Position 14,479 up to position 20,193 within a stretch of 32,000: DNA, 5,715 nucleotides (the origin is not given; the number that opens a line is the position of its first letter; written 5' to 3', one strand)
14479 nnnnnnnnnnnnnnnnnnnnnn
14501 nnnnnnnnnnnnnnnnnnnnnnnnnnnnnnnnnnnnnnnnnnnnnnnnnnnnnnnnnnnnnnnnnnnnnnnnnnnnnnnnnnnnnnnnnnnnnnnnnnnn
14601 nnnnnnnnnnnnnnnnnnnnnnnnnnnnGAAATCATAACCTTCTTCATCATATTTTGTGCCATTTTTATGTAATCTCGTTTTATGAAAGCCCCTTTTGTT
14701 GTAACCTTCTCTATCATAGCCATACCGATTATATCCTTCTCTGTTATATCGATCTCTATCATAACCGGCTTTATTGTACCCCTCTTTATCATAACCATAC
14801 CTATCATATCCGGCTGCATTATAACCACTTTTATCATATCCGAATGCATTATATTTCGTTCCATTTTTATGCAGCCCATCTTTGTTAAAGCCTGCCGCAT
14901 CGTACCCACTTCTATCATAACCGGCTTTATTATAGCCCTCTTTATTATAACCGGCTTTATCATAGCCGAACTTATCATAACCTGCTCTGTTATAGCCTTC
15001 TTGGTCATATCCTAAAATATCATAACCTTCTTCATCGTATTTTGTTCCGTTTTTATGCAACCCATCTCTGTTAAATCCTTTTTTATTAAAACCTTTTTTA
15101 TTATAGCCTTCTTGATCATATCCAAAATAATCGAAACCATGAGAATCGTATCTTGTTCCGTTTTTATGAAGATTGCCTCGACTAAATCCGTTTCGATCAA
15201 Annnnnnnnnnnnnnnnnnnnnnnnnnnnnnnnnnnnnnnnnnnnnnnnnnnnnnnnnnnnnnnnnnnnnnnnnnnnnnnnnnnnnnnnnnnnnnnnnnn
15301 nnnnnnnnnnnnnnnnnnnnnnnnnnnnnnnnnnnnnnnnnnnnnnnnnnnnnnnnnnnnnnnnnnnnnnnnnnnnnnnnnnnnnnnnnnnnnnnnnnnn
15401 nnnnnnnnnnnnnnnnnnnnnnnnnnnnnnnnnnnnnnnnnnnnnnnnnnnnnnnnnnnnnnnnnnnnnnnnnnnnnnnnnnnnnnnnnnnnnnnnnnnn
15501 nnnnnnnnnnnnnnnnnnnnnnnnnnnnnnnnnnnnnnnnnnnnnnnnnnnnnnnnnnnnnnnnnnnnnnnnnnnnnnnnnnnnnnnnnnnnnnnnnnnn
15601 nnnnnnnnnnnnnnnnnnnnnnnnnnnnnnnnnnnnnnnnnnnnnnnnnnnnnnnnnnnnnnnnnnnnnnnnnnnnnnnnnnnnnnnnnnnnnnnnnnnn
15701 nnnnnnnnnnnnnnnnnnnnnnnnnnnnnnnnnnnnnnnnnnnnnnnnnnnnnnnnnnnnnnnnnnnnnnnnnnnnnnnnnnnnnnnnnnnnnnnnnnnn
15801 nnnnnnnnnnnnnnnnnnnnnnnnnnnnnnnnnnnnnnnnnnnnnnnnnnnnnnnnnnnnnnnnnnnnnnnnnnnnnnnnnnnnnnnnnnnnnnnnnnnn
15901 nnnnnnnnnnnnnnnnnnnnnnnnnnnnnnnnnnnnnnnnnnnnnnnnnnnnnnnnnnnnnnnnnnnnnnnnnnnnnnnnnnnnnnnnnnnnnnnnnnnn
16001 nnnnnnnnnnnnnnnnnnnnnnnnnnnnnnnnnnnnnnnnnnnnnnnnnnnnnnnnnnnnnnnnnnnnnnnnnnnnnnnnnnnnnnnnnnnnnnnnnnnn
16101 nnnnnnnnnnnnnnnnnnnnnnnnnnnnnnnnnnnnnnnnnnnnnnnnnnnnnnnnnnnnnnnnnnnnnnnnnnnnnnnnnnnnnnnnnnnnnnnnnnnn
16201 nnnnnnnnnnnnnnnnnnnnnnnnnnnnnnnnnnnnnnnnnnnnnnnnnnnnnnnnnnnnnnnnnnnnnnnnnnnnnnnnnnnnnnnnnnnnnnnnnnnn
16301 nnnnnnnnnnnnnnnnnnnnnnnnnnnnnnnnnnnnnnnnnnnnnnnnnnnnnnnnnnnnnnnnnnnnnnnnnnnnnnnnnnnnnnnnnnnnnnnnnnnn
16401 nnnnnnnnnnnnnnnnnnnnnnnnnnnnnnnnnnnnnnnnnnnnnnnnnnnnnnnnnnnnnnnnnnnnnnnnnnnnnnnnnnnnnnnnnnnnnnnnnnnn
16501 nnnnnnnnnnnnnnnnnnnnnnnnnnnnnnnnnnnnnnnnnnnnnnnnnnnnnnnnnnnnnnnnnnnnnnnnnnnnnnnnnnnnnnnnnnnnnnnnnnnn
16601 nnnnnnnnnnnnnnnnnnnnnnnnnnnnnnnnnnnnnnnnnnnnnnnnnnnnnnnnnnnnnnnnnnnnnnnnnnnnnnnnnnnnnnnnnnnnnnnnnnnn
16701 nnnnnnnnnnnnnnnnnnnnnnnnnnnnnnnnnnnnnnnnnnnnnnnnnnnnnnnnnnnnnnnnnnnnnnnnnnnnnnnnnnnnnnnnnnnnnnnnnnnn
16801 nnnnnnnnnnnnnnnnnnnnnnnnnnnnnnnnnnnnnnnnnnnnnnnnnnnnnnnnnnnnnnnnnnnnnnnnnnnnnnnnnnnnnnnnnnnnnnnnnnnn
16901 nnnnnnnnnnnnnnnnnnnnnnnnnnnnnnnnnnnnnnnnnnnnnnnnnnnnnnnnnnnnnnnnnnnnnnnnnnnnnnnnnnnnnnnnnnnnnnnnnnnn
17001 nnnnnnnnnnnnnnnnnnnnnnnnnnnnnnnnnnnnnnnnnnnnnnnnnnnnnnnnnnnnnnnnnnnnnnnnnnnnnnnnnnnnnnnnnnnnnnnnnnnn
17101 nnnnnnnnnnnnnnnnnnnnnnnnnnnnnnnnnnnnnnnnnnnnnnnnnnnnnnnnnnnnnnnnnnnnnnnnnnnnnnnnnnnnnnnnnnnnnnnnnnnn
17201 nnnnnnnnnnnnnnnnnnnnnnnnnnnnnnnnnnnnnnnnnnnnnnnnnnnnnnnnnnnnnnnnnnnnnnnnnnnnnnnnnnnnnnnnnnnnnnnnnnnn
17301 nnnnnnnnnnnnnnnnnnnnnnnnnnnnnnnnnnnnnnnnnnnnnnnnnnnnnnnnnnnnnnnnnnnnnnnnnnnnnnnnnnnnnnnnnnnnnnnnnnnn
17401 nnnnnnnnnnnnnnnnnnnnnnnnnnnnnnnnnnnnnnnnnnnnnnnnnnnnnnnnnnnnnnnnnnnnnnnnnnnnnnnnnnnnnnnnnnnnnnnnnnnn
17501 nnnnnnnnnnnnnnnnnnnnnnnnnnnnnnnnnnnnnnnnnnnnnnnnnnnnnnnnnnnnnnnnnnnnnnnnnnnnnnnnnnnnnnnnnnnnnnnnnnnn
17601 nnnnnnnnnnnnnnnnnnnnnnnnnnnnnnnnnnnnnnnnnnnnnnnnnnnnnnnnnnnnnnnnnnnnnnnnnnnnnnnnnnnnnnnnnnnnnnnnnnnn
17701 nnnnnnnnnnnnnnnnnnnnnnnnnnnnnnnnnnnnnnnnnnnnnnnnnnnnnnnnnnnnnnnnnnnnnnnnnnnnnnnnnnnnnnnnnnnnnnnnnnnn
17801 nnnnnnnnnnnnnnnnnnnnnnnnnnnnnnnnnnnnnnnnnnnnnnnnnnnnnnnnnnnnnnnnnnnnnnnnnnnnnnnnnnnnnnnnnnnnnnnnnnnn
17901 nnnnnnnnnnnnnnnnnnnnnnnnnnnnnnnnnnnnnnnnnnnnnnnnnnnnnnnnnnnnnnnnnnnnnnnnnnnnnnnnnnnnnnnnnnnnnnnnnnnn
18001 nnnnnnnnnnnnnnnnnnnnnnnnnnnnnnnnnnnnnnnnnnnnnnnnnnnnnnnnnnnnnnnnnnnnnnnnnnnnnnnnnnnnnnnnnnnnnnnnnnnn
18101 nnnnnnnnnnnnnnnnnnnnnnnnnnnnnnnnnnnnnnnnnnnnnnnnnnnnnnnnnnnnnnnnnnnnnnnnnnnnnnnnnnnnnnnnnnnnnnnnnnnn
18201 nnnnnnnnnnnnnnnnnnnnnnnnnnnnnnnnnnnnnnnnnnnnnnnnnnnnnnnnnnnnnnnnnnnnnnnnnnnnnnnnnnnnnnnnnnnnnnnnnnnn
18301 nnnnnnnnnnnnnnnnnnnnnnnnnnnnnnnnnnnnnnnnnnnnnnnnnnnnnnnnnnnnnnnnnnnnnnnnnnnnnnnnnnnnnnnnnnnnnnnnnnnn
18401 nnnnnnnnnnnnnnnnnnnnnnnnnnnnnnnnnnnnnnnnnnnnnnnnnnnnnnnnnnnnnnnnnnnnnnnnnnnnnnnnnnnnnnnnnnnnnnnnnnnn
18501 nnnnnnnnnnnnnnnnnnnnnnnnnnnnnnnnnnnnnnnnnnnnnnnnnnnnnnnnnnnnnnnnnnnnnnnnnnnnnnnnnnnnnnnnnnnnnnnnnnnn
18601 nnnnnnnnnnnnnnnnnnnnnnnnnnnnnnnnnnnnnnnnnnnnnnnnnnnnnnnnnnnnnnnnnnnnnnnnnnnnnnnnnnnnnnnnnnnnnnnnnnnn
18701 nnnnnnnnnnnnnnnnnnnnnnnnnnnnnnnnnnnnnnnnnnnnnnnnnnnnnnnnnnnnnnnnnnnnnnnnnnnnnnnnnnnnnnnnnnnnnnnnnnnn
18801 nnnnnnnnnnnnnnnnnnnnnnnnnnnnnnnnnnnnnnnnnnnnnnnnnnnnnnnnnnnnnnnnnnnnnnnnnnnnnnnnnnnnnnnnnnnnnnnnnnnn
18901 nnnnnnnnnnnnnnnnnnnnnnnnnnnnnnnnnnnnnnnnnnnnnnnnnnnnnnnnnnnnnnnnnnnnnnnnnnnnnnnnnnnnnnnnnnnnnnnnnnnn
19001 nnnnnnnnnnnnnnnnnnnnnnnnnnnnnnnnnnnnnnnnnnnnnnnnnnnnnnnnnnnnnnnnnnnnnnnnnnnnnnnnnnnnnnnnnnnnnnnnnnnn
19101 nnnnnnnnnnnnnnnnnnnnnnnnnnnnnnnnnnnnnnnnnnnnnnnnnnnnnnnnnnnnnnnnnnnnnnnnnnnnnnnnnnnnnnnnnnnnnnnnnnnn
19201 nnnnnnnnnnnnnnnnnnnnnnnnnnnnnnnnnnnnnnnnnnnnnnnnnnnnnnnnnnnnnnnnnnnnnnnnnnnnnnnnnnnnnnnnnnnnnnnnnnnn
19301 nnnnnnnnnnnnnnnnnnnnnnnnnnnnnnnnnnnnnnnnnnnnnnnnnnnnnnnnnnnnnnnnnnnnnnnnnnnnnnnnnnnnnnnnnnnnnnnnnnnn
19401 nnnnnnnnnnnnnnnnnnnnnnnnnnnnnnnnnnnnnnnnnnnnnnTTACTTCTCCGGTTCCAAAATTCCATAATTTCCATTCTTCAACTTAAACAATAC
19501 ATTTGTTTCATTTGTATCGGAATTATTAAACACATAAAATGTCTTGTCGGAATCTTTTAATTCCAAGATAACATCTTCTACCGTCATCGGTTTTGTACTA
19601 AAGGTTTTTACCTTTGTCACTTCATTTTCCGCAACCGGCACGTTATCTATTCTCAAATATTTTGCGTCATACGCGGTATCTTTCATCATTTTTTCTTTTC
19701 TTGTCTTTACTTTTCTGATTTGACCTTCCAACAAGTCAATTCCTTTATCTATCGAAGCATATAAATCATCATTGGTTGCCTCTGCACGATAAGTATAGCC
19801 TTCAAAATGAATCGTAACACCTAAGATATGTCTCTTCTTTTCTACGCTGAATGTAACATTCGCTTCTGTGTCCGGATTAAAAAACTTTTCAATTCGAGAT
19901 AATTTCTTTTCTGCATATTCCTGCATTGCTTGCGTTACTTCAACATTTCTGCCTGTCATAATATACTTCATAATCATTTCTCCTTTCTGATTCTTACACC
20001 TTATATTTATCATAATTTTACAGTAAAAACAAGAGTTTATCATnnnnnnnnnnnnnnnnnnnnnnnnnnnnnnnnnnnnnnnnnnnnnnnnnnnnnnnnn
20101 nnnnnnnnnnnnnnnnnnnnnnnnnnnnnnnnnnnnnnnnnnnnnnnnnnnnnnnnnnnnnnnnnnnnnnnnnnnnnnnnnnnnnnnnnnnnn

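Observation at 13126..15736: Operon for a giant G-[YF]-[DN]-x-x pentapeptide-repeat protein with hierarchical periodicity and a small coiled-coil partner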

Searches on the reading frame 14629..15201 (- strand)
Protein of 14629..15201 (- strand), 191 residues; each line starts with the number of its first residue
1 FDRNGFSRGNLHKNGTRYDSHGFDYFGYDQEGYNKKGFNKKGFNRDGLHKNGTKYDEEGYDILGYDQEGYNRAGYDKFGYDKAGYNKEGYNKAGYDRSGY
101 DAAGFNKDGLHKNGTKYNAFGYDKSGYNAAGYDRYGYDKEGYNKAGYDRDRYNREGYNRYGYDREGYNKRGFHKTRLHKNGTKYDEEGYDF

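Call 54: predict_structure(alignment_id=A2)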
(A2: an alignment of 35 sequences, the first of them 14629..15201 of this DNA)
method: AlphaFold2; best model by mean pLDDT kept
length: 191 residues; sequences in the alignment: 35
mean_pLDDT: 94.5   pTM: 0.63
mean pLDDT of the five models: 94.5, 94.1, 93.7, 93.4, 92.3
residues with pLDDT >= 90: 172; 70-90: 19; 50-70: 0; < 50: 0
segments of 3 or more residues with pLDDT < 50: none
pLDDT, mean of each block of 10 residues (from residue 1): 92 94 95 95 94 94 96 97 97 97 96 94 96 97 97 96 93 89 86 76
secondary structure, 60 per line:
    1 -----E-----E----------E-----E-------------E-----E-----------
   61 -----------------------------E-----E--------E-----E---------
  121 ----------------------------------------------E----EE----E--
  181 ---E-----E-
elements in order:

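Call 60: fold_search(model_id=the predicted structure, library=pdb)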
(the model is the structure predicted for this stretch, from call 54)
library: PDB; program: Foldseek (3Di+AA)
matches with E <= 10: 0; with E <= 0.001: 0
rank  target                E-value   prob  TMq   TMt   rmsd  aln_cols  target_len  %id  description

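Call 79: search_dna_similar(query=window:14629-15201:-, collection=phages, mode=protein, max_evalue=0.00001, max_rows=15)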
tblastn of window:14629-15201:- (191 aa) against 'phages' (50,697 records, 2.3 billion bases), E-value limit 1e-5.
Records with a match: 3; places in all: 4; records where one place covers at least 80% of the query: 0.
Best place of each record, by identity: <60% 3.
By first word of the organism name: Edwardsiella 2; Bordetella 1.
By host as written in the record: - 2; Bordetella avium 1.
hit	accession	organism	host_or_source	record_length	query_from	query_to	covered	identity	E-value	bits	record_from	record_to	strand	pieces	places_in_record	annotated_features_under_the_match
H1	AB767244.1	Edwardsiella phage MSW-3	-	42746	56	145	47%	31.1%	2e-8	58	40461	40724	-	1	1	hypothetical protein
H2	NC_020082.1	Edwardsiella phage MSW-3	-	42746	56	145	47%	31.1%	2e-8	58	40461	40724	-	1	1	hypothetical protein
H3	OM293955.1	Bordetella phage vB_BaM-IFTN6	Bordetella avium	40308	57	145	47%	29.2%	2e-8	59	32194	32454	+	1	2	pentapeptide repeat family protein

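Call 80: search_dna_similar(query=window:14629-15201:-, collection=plasmids, mode=protein, max_evalue=0.00001, max_rows=15)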
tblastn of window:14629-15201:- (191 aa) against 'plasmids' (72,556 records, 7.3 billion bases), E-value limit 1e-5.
Records with a match: 11; places in all: 28; records where one place covers at least 80% of the query: 0.
Best place of each record, by identity: <60% 11.
By first word of the organism name: Gordonia 7; Enterococcus 1; Euzebya 1; Cetobacterium 1; Fusobacterium 1.
By predicted mobility (MOB-suite, as given by PLSDB): non-mobilizable 6; mobilizable 4; conjugative 1.
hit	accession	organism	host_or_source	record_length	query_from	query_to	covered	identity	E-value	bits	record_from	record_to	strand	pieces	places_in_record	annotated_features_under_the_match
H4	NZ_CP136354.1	Enterococcus faecalis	Homo sapiens,urine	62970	1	145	76%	35.3%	2e-14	77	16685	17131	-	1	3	SpaA isopeptide-forming pilin-related protein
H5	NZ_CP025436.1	Gordonia sp. YC-JH1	mixed culture,petroleum-contaminated ...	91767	16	143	67%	37.5%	6e-13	73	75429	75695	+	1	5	hypothetical protein (x2)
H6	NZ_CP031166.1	Euzebya pacifica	-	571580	10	144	71%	35.0%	1e-11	70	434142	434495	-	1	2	hypothetical protein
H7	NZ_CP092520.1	Cetobacterium somerae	Danio rerio,tissue sample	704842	14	144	69%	35.6%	1e-8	61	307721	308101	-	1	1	pelG: exopolysaccharide Pel transporter PelG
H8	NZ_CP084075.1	Fusobacterium vincentii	-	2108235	1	144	75%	31.2%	9e-6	52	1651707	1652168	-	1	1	none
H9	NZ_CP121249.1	Gordonia sihwensis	pure culture,mangrove sediment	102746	1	114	60%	38.6%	3e-8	60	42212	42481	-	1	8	hypothetical protein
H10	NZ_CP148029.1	Gordonia hongkongensis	cell culture,Styx glacier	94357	58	145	46%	45.5%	8e-9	61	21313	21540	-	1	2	hypothetical protein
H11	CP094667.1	Gordonia amicalis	cell culture,river sand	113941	47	131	45%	47.1%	3e-10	66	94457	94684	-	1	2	hypothetical protein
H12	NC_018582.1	Gordonia sp. KTR9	-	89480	64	144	42%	48.1%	3e-10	66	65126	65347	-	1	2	hypothetical protein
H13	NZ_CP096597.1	Gordonia amicalis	cell culture,Co-produced water from oil ...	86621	54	141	46%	42.0%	4e-8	59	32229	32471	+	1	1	hypothetical protein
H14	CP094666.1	Gordonia amicalis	cell culture,river sand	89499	54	141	46%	42.0%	4e-8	59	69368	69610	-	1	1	hypothetical protein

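Call 81: get_annotated_region(hit=H3, flank=600)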
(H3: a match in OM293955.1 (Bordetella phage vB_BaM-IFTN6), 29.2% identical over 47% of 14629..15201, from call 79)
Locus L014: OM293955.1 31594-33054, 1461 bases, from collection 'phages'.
description: Bordetella phage vB_BaM-IFTN6, complete genome.
organism: Bordetella phage vB_BaM-IFTN6 (NCBI taxid 2928722)
taxonomy: Viruses; Duplodnaviria; Heunggongvirae; Uroviricota; Caudoviricetes
host: Bordetella avium; source: fecal sample, chicken, hobby farm; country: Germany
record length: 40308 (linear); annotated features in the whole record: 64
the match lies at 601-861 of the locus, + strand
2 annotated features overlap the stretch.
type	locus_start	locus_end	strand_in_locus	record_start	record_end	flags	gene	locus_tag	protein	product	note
CDS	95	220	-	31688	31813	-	-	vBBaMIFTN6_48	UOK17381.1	hypothetical protein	-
CDS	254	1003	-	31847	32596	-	-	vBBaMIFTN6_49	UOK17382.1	pentapeptide repeat family protein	-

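Call 82: get_annotated_region(hit=H5, flank=1500)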
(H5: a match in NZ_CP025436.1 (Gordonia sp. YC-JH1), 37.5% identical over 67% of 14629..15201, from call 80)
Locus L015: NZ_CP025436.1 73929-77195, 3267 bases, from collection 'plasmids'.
description: Gordonia sp. YC-JH1 plasmid pGOR1, complete sequence
organism: Gordonia sp. YC-JH1 (NCBI taxid 2059875)
taxonomy: Bacteria; Actinomycetota; Actinomycetes; Mycobacteriales; Gordoniaceae; Gordonia; Gordonia sp. YC-JH1
host: -; source: mixed culture,petroleum-contaminated soils; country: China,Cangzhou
typing (MOB-suite, as given by PLSDB): mobilizable; relaxase MOBP
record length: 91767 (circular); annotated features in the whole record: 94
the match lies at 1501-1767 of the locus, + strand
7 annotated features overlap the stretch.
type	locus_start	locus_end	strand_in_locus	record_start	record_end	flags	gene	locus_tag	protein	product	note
CDS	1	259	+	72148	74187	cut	-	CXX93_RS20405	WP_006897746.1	transglycosylase family protein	-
CDS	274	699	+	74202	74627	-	-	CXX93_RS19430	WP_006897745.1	hypothetical protein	-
CDS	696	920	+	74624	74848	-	-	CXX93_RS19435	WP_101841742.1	hypothetical protein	-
CDS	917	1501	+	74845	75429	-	-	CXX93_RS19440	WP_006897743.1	hypothetical protein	-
CDS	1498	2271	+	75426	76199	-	-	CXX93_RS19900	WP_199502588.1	hypothetical protein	-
CDS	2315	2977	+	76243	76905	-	-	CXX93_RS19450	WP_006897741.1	hypothetical protein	-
CDS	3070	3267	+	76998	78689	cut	-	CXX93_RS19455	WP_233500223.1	TraM recognition domain-containing protein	-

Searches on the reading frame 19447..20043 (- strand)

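Call 72: search_protein_families(library=pfam, proteins=[window:19447-20043:-], max_evalue=0.00001)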
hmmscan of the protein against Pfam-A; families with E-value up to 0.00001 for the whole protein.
window:19447-20043:- (198 aa): 2 families
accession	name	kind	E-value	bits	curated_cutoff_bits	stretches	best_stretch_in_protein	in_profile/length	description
PF02482.25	Ribosomal_S30AE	-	1e-24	87.5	23.7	1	28-116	2-87/88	Sigma 54 modulation protein / S30EA ribosomal protein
PF16321.10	Ribosom_S30AE_C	-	7.8e-19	67.6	25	1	139-193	3-57/57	Sigma 54 modulation/S30EA ribosomal protein C terminus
